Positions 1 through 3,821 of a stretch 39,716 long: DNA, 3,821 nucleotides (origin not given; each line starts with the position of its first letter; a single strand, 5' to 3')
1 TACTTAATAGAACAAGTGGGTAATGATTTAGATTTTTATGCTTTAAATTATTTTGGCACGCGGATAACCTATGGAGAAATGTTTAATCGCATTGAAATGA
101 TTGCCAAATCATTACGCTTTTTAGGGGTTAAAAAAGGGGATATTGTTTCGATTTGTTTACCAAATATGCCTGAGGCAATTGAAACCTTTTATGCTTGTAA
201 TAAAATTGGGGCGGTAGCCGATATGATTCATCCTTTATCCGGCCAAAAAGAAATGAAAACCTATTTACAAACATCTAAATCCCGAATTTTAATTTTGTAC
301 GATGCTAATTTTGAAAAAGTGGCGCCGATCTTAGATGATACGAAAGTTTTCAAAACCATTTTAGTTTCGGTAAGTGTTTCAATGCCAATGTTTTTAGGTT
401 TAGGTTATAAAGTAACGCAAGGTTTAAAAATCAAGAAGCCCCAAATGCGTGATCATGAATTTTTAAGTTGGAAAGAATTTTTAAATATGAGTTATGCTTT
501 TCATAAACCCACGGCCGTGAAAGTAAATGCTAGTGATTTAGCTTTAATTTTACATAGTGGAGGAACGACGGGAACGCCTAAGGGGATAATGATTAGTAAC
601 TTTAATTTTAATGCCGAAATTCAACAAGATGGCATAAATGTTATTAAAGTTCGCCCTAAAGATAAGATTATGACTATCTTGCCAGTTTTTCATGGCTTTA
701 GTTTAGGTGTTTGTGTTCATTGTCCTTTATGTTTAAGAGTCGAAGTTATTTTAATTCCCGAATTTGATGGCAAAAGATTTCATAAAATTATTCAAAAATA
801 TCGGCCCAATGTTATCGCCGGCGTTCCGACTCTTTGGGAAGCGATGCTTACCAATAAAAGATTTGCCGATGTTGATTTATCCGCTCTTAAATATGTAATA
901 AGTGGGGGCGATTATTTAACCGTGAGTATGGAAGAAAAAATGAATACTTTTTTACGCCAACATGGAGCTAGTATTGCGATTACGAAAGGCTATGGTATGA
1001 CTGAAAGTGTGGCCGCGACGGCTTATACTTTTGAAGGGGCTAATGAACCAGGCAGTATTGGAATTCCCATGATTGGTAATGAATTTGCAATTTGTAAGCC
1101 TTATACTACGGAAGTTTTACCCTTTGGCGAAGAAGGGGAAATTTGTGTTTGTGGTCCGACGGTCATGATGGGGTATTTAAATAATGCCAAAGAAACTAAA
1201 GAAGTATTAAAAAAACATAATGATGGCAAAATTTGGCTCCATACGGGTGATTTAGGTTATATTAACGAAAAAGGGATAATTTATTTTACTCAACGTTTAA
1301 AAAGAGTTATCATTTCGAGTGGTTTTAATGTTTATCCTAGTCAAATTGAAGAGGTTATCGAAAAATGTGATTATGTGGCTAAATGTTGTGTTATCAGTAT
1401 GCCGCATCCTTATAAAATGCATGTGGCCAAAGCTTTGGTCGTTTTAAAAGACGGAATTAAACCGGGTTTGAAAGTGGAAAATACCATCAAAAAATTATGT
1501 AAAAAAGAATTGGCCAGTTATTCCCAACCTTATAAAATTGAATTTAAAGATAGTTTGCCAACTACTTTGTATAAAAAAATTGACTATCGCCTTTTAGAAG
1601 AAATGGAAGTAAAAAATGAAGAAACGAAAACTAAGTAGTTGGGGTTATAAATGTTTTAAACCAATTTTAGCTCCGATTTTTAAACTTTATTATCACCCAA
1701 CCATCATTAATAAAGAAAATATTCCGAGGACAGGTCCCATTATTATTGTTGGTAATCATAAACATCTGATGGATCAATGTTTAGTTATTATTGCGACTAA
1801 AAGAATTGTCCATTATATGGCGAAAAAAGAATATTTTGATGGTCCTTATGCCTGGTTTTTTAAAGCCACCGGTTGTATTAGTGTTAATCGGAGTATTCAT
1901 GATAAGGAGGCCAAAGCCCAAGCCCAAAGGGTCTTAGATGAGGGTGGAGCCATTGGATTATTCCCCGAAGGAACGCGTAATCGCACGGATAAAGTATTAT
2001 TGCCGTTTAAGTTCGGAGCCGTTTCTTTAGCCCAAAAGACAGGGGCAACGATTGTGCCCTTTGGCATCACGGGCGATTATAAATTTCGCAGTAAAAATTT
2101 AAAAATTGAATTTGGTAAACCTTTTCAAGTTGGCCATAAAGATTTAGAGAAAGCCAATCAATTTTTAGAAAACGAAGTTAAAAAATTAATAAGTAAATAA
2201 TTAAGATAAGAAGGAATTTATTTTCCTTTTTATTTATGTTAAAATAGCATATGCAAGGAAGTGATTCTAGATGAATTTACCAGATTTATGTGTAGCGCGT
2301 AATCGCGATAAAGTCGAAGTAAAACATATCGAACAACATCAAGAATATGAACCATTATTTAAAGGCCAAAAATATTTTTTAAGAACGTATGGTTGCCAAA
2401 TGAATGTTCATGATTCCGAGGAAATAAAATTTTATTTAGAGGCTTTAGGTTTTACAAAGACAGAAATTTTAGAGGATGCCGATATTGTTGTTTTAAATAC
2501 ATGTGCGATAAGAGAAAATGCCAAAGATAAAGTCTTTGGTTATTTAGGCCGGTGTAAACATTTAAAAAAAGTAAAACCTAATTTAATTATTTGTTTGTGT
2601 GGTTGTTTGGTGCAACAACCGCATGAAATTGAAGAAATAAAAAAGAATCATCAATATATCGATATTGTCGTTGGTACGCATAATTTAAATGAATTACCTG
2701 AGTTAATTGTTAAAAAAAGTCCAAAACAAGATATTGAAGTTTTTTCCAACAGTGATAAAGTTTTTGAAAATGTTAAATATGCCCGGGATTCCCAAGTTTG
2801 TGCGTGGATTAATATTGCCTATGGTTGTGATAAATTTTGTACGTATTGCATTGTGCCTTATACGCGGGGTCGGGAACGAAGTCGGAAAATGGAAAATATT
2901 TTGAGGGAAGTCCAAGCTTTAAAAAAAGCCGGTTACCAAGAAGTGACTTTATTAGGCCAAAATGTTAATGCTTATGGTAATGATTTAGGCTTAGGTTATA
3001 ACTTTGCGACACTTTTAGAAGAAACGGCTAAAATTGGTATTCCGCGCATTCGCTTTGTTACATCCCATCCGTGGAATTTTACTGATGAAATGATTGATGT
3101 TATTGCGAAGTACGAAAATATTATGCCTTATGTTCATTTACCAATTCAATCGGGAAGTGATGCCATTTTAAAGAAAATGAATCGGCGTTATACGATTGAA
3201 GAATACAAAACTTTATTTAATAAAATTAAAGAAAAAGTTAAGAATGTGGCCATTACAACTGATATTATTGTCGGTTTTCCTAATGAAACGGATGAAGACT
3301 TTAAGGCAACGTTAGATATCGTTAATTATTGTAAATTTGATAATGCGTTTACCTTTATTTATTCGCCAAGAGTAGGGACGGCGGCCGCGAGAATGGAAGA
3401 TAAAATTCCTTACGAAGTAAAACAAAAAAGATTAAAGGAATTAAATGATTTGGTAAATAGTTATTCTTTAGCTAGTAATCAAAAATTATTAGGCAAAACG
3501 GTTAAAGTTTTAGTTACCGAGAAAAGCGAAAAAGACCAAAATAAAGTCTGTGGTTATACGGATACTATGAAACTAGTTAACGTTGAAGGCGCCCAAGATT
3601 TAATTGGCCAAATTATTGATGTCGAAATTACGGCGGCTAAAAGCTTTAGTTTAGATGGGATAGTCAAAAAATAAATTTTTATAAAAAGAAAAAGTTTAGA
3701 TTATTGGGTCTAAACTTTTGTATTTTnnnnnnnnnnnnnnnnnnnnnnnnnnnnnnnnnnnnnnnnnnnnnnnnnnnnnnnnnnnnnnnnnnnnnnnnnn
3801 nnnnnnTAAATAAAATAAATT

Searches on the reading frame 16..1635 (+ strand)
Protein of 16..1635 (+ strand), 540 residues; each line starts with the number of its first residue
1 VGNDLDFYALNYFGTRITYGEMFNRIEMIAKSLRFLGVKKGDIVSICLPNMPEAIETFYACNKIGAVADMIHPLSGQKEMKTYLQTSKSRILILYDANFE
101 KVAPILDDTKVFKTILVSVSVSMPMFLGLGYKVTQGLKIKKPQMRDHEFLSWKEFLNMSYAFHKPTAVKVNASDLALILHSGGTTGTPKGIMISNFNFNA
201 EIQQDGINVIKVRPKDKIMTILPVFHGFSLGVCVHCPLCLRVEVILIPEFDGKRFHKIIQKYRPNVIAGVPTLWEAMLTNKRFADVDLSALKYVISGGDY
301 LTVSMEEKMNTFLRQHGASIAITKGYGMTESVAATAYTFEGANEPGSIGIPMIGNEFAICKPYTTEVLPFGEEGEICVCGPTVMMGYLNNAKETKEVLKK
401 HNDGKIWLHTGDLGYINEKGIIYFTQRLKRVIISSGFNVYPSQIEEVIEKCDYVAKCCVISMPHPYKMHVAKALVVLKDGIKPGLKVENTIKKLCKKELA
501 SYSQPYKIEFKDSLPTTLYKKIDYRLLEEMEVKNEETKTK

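Call 77: search_protein_families(library=pfam, proteins=[window:16-1635:+], max_evalue=0.00001)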
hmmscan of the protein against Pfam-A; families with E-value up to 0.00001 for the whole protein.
window:16-1635:+ (540 aa): 2 families
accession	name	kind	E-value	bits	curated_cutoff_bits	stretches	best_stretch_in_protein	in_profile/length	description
PF00501.34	AMP-binding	-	1e-78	265.3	29.9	1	7-388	11-384/384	AMP-binding enzyme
PF13193.12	AMP-binding_C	-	2.2e-14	54.5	24.5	1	443-517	1-72/76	AMP-binding enzyme C-terminal domain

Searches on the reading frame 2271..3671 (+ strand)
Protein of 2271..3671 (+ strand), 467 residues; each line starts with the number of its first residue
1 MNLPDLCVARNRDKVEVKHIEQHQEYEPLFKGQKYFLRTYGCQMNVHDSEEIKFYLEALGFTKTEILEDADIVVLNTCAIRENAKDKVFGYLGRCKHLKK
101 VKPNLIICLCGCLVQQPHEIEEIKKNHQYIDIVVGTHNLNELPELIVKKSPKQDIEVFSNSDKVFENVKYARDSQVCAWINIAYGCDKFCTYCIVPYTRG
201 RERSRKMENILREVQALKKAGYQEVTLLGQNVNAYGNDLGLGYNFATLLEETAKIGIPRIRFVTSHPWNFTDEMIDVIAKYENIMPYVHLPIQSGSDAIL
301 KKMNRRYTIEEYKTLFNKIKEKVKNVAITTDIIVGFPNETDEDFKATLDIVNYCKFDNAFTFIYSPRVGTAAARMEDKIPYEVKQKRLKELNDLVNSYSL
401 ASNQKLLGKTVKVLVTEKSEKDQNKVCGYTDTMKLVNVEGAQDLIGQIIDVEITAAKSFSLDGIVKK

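Call 77: search_protein_families(library=pfam, proteins=[window:2271-3671:+], max_evalue=0.00001)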
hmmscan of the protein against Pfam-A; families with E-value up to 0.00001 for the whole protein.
window:2271-3671:+ (467 aa): 3 families
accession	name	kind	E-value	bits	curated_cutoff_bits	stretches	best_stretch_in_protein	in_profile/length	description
PF04055.27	Radical_SAM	-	3.9e-33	115.4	29.5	1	180-349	1-164/166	Radical SAM superfamily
PF00919.26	UPF0004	-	2.2e-27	95.4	27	1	34-135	1-98/98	Uncharacterized protein family UPF0004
PF01938.26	TRAM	-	1.5e-12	47.6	21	1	405-465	2-60/61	TRAM domain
